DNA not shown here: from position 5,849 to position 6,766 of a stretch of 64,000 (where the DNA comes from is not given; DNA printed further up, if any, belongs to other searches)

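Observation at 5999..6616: C39-like peptidase with the catalytic Cys replaced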

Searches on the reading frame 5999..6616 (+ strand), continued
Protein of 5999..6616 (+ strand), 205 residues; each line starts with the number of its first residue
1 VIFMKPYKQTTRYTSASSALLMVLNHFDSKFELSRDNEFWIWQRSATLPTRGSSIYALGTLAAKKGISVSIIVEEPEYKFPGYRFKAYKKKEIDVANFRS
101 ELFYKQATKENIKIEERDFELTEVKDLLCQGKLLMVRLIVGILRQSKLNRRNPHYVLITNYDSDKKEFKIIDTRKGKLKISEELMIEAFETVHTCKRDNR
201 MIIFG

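Call 26: fold_search(model_id=the predicted structure, library=pdb)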
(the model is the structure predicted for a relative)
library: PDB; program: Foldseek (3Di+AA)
matches with E <= 10: 350; with E <= 0.001: 18
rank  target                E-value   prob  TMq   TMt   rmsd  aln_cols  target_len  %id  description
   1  2bu3_A                5.3e-06  1.00  0.58  0.58   5.3       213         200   12  Acyl-enzyme intermediate between Alr0975 and glutathione at pH 3.4 (released 2005-12-14)
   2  2bu3_B                1.0e-05  1.00  0.52  0.51  10.4       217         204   14  Acyl-enzyme intermediate between Alr0975 and glutathione at pH 3.4 (released 2005-12-14)
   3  6tho_A                1.4e-05  1.00  0.50  0.46  10.5       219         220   15  Acylintermediate of glutathione and the mature primitive phytochelatin synthase Alr0975 from Nostoc PCC 7120 at atomic (released 2020-12-02)
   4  6th5_A                2.0e-05  1.00  0.47  0.45  10.8       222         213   14  Crystal structure of mature wildtype primitive Phytochelatin synthase from Nostoc spec. - Alr0975 (released 2020-11-25)
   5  6tho_B                2.2e-05  1.00  0.49  0.46  10.6       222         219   14  Acylintermediate of glutathione and the mature primitive phytochelatin synthase Alr0975 from Nostoc PCC 7120 at atomic (released 2020-12-02)
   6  2btw_B                3.3e-05  1.00  0.48  0.46  10.7       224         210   13  Crystal structure of Alr0975 (released 2005-12-14)
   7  2btw_A                4.9e-05  1.00  0.47  0.46  10.7       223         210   13  Crystal structure of Alr0975 (released 2005-12-14)
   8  6th5_B                7.0e-05  1.00  0.49  0.47  10.4       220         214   14  Crystal structure of mature wildtype primitive Phytochelatin synthase from Nostoc spec. - Alr0975 (released 2020-11-25)
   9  6tjl_A                1.4e-04  1.00  0.53  0.50   5.6       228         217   12  Mature primitive pytochelatin synthase Alr0975 from Nostoc species bound to glutathione (released 2020-12-09)
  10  7n87_MODEL_1_A        2.7e-04  1.00  0.51  0.66   4.0       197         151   12  Solution NMR structure of peptidase domain from Clostridium thermocellum PCAT1 (released 2021-12-29)
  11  8z4h_A                2.7e-04  1.00  0.48  0.43   9.5       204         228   15  Pseudomurein Endoisopeptidase PeiR (released 2025-04-23)
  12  6mpz_D                4.6e-04  1.00  0.48  0.66   6.8       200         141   13  Crystal structure of a double glycine motif protease from AMS/PCAT transporter in complex with the leader peptide (released 2019-02-06)
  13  5xe8_A                4.9e-04  1.00  0.50  0.72   9.6       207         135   12  Crystal Structure of the Peptidase Domain of Streptococcus mutans ComA (released 2017-06-28)
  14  8z4n_A                4.9e-04  1.00  0.53  0.48   4.6       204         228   16  Pseudomurein Endoisopeptidase PeiR-C90A (released 2025-04-23)
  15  6mpz_B                5.8e-04  1.00  0.47  0.66   7.2       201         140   13  Crystal structure of a double glycine motif protease from AMS/PCAT transporter in complex with the leader peptide (released 2019-02-06)
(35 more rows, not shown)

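Call 27: search_solved_structures(query=A1, max_evalue=10, show_alignments=5)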
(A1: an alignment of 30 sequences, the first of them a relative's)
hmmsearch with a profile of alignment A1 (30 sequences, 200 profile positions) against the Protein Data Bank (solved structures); distinct sequences matched with E-value up to 10: 10.
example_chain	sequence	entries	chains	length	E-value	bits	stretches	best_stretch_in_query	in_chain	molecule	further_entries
6mpz_A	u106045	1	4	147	0.02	17.5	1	150-187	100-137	Double Glycine Motif Protease domain from AMS/PCAT Transporter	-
9eho_E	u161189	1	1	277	0.1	15.2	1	48-127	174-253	Large ribosomal subunit protein eL6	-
3g74_A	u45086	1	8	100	0.11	15.1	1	96-170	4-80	Protein of unknown function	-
4ymx_A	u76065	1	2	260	0.17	14.5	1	66-154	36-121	ABC-type amino acid transport system, periplasmic component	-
6th5_A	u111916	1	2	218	0.42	13.2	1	115-199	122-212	Alr0975 protein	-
6tho_A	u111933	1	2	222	0.5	13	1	115-199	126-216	Alr0975 protein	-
2btw_B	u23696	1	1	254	0.63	12.6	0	115-199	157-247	ALR0975 PROTEIN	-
2btw_A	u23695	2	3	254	0.76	12.4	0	115-199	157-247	ALR0975 PROTEIN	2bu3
2g0q_A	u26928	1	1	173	0.87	12.2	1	134-192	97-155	AT5G39720.1 protein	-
31gn_A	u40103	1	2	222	1.4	11.5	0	41-74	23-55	Import motor subunit, mitochondrial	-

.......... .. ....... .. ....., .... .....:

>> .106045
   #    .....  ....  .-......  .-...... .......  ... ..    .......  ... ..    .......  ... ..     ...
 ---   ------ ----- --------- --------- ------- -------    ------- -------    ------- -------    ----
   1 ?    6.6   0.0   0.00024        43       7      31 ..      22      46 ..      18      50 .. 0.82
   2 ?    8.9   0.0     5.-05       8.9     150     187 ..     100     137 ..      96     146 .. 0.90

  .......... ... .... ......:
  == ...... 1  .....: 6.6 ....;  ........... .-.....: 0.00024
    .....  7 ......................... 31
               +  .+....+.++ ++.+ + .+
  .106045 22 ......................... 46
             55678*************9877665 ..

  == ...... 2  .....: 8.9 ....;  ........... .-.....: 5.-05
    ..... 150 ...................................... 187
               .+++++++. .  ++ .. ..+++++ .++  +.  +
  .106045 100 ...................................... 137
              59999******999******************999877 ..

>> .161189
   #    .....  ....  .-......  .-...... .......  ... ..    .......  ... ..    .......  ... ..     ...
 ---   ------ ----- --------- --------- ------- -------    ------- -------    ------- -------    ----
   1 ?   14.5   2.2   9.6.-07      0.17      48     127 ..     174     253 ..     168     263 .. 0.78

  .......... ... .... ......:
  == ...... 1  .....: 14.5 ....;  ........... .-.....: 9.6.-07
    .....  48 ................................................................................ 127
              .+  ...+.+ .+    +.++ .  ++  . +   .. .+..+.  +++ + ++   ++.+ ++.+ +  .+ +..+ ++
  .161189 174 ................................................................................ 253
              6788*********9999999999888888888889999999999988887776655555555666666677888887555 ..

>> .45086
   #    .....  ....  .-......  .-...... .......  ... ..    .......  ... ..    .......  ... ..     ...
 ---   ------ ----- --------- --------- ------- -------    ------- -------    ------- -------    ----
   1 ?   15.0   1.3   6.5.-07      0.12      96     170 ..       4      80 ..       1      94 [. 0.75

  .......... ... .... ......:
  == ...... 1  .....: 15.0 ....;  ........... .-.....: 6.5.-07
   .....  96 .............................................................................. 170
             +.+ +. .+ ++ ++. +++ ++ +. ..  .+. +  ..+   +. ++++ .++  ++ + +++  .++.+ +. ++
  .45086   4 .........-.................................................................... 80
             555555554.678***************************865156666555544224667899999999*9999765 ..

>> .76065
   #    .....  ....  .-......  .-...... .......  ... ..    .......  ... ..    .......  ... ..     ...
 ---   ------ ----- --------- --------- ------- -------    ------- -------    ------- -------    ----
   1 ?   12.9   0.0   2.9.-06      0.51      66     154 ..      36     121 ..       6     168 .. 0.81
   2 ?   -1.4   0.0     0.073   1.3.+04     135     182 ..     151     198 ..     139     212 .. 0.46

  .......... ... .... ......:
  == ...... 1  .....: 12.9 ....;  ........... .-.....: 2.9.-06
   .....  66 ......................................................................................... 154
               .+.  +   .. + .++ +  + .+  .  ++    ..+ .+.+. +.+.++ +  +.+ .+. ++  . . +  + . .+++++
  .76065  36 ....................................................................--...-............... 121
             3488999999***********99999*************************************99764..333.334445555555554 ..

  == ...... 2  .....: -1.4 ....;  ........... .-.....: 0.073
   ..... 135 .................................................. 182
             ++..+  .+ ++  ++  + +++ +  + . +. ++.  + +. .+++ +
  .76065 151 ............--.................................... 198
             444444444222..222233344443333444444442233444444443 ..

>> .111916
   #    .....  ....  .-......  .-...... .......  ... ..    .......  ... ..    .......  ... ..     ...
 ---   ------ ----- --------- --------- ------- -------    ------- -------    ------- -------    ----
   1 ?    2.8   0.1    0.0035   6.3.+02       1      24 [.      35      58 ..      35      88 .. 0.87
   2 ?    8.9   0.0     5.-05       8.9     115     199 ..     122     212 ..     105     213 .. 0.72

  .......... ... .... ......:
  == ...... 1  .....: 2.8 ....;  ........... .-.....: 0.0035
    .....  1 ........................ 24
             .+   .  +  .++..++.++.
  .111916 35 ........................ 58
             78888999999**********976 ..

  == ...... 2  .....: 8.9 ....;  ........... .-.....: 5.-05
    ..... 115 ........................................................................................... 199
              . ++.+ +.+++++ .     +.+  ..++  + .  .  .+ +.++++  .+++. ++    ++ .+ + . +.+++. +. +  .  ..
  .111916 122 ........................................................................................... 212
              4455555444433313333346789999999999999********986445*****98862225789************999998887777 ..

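Call 29: find_related_loci(query=A1, collection=genome_contigs, flank=8000)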
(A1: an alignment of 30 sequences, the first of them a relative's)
Query A1 (202 aa) in genome_contigs; peptide patterns used: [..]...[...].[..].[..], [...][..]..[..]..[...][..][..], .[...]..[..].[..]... (x = any residue, [..] = any of these).
140 stretches matched a pattern; 34 encode a relative of the query (tblastn E <= 1e-3); 34 distinct loci.
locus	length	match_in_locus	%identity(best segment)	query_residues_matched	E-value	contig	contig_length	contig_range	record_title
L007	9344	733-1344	62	1-202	1e-82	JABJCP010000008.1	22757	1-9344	MAG: Candidatus Woesearchaeota archaeon isolate SI073_bin58 k141_155384, whole genome shotgun sequence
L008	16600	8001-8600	54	1-202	5e-73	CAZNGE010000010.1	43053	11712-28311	MAG TPA_asm: uncultured Methanosarcinales archaeon isolate binchicken_co151_55 genome assembly, contig: NODE_1073_length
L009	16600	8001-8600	55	1-202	3e-73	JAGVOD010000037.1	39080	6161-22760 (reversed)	MAG: archaeon isolate DeMMO3_27 c_000000029429, whole genome shotgun sequence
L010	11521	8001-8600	55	1-202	7e-73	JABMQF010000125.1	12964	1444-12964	MAG: Candidatus Woesearchaeota archaeon isolate bin.595 k141_6604432, whole genome shotgun sequence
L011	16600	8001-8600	54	1-202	4e-72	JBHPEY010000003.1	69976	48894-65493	Nanoarchaeota archaeon isolate SAG AM-311-I03 NODE_3_length_69976_cov_26.782598, whole genome shotgun sequence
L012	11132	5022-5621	52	1-202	5e-72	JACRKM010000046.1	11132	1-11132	MAG: Candidatus Woesearchaeota archaeon isolate NC_groundwater_1855_Pr3_B-0.1um_47_8 SR-2_scaffold_141_918073, whole gen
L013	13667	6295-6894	51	1-202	1e-71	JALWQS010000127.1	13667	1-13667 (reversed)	MAG: Candidatus Woesearchaeota archaeon isolate M2_metabat1_scaf2bin.081 M2_NODE_5518_length_13667_cov_2.212925, whole g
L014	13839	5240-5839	53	1-202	2e-71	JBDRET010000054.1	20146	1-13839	MAG: Candidatus Woesearchaeota archaeon isolate MEGAHIT-group-1.33 k141_5069178, whole genome shotgun sequence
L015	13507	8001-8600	54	1-202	5e-71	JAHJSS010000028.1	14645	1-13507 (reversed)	MAG: Nanoarchaeota archaeon isolate OS_PC_MetaG.mb.26 OS_PC_MetaG.mb.26_k141_358144, whole genome shotgun sequence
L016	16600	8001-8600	53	1-202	1e-70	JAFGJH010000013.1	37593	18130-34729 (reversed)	MAG: Candidatus Woesearchaeota archaeon isolate Zod_Metabat.265 k87_4642694, whole genome shotgun sequence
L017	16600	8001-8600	51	1-202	2e-70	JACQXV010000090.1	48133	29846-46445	MAG: Candidatus Woesearchaeota archaeon isolate NC_groundwater_1524_Pr4_B-0.1um_47_4 SR1-18-B1_scaffold_61586, whole gen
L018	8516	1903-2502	53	1-202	4e-70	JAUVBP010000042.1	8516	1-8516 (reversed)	MAG: Candidatus Woesearchaeota archaeon isolate CSMAG_248 CSMAG_248_k127_15334562_length_8516_cov_7.0000, whole genome s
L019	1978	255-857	52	1-202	2e-70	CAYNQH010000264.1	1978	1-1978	MAG TPA_asm: uncultured Methanosarcinales archaeon isolate SRP319275_co4_263 genome assembly, contig: NODE_78478_length_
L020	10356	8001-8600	49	1-202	2e-65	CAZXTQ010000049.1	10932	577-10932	MAG TPA_asm: uncultured Methanosarcinales archaeon isolate SRP141376_co3_431 genome assembly, contig: NODE_16536_length_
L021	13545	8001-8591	52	1-202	9e-61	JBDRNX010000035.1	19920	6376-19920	MAG: archaeon isolate MEGAHIT-group-1.920 k141_2336386, whole genome shotgun sequence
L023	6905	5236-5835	51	1-202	6e-59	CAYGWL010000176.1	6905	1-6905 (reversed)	MAG TPA_asm: uncultured Methanosarcinales archaeon isolate ERP119294_co2_8 genome assembly, contig: k141_2334398, whole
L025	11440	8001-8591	50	1-202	7e-58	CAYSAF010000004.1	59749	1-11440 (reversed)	MAG TPA_asm: Candidatus Woesearchaeota archaeon isolate binchicken_co266_186 genome assembly, contig: NODE_1066_length_5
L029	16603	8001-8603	44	1-202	6e-55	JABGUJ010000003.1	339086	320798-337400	MAG: Candidatus Woesearchaeota archaeon isolate SI034_bin151 k141_868873, whole genome shotgun sequence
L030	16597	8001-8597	46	1-202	3e-54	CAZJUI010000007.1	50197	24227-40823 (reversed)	MAG TPA_asm: Candidatus Woesearchaeota archaeon isolate binchicken_co38_527 genome assembly, contig: NODE_1520_length_50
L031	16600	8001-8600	46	1-202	1e-53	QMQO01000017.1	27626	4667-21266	MAG: Candidatus Woesearchaeota archaeon isolate B72_G16 B72_Guay16_scaffold_00606, whole genome shotgun sequence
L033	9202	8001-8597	44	1-202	8e-52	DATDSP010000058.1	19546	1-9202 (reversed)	MAG TPA_asm: Candidatus Nanoarchaeia archaeon isolate SMAG_U8006 k141_1290149, whole genome shotgun sequence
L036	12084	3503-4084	45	1-197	2e-50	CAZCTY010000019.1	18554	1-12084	MAG TPA_asm: uncultured Methanosarcinales archaeon isolate binchicken_co32_391 genome assembly, contig: NODE_4558_length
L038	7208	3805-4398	43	1-202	9e-50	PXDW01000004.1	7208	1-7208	MAG: Candidatus Woesearchaeota archaeon isolate T3Sed10_350R1 T3-Sed10-C27799, whole genome shotgun sequence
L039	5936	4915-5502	51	1-201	3e-46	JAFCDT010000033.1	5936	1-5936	Candidatus Woesearchaeota archaeon isolate Meg22_1012_Bin_105 Meg22_1012_Bin_105_scaffold_47635, whole genome shotgun se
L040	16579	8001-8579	41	1-201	2e-36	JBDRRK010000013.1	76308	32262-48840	MAG: archaeon isolate MEGAHIT-group-2.92 k141_114055, whole genome shotgun sequence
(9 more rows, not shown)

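Call 33: search_protein_families(library=pfam, proteins=[L015:4025-5248:+, L015:5205-6554:+, L015:6542-7270:+, L015:7270-7944:+, L018:32-820:+, L018:874-1839:+, L010:4603-5994:+, L010:5999-6736:+, L010:6794-7957:+, L010:8616-9587:+], max_evalue=0.001)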
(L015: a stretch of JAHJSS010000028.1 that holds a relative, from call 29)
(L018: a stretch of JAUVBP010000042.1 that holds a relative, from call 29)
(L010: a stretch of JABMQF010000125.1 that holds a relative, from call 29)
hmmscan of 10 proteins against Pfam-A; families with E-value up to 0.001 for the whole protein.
L015:4025-5248:+ (408 aa): 7 families
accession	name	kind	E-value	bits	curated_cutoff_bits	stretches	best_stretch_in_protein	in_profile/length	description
PF00534.26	Glycos_transf_1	-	2.8e-35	121.8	26.4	1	200-368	4-172/172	Glycosyl transferases group 1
PF13692.12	Glyco_trans_1_4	-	9.6e-30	104.1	27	1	213-351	3-139/142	Glycosyl transferases group 1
PF13439.12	Glyco_transf_4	-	6.9e-25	88.5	28.5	1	24-192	2-169/170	Glycosyltransferase Family 4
PF13579.12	Glyco_trans_4_4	-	2.2e-18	67.6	29.7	1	24-185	1-155/158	Glycosyl transferase 4-like domain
PF13477.12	Glyco_trans_4_2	-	7.9e-11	42.7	23.4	1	31-160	14-134/139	Glycosyl transferase 4-like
PF13524.12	Glyco_trans_1_2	-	5e-10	39.9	25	1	246-382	16-142/144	Glycosyl transferase-like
PF20706.3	GT4-conflict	-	2.6e-06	27.1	26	1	205-330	194-322/385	Family 4 Glycosyltransferase in conflict systems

L015:5205-6554:+ (450 aa): 0 families

L015:6542-7270:+ (243 aa): 1 family
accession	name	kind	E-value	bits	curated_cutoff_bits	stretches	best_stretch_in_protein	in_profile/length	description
PF02585.22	PIG-L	-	2.3e-17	64.1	28.2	1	10-120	1-128/129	GlcNAc-PI de-N-acetylase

L015:7270-7944:+ (225 aa): 1 family
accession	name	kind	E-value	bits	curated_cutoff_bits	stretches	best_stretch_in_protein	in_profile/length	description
PF02585.22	PIG-L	-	1.6e-18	67.9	28.2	1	4-112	1-128/129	GlcNAc-PI de-N-acetylase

L018:32-820:+ (263 aa): 2 families
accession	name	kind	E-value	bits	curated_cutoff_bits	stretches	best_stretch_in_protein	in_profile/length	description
PF02423.21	OCD_Mu_crystall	-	4.7e-33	114.9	24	1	2-254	77-312/314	Ornithine cyclodeaminase/mu-crystallin family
PF01488.26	Shikimate_DH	-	1.6e-08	35.2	24.3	1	56-144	13-97/138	Shikimate / quinate 5-dehydrogenase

L018:874-1839:+ (322 aa): 2 families
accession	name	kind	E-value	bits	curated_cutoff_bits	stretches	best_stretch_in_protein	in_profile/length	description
PF02423.21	OCD_Mu_crystall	-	3.3e-49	168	24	1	67-316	64-312/314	Ornithine cyclodeaminase/mu-crystallin family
PF01488.26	Shikimate_DH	-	2.3e-05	25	24.3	1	123-215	3-95/138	Shikimate / quinate 5-dehydrogenase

L010:4603-5994:+ (464 aa): 2 families
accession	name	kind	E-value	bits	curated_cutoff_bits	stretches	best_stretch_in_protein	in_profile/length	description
PF02655.19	ATP-grasp_3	-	2.4e-11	44.4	23.2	1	161-333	3-159/160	ATP-grasp domain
PF14397.11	ATPgrasp_ST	-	0.00049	19.8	31.4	0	155-216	15-79/278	Sugar-transfer associated ATP-grasp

L010:5999-6736:+ (246 aa): 1 family
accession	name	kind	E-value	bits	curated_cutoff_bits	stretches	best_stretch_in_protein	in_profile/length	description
PF05013.17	FGase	-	1e-31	111.3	28.9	1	15-222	2-216/219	N-formylglutamate amidohydrolase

L010:6794-7957:+ (388 aa): 3 families
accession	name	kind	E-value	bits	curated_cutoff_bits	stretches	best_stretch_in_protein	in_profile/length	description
PF01546.33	Peptidase_M20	-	5.7e-30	105.2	24.6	1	73-386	2-205/206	Peptidase family M20/M25/M40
PF07687.19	M20_dimer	-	2.7e-14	53.4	21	1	181-286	2-106/107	Peptidase dimerisation domain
PF04389.22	Peptidase_M28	-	5.7e-07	29.9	21.3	1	59-154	1-77/193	Peptidase family M28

L010:8616-9587:+ (324 aa): 1 family
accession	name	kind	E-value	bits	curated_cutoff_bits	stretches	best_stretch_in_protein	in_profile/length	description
PF00294.29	PfkB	-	5e-50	171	25.8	1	18-309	3-297/302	pfkB family carbohydrate kinase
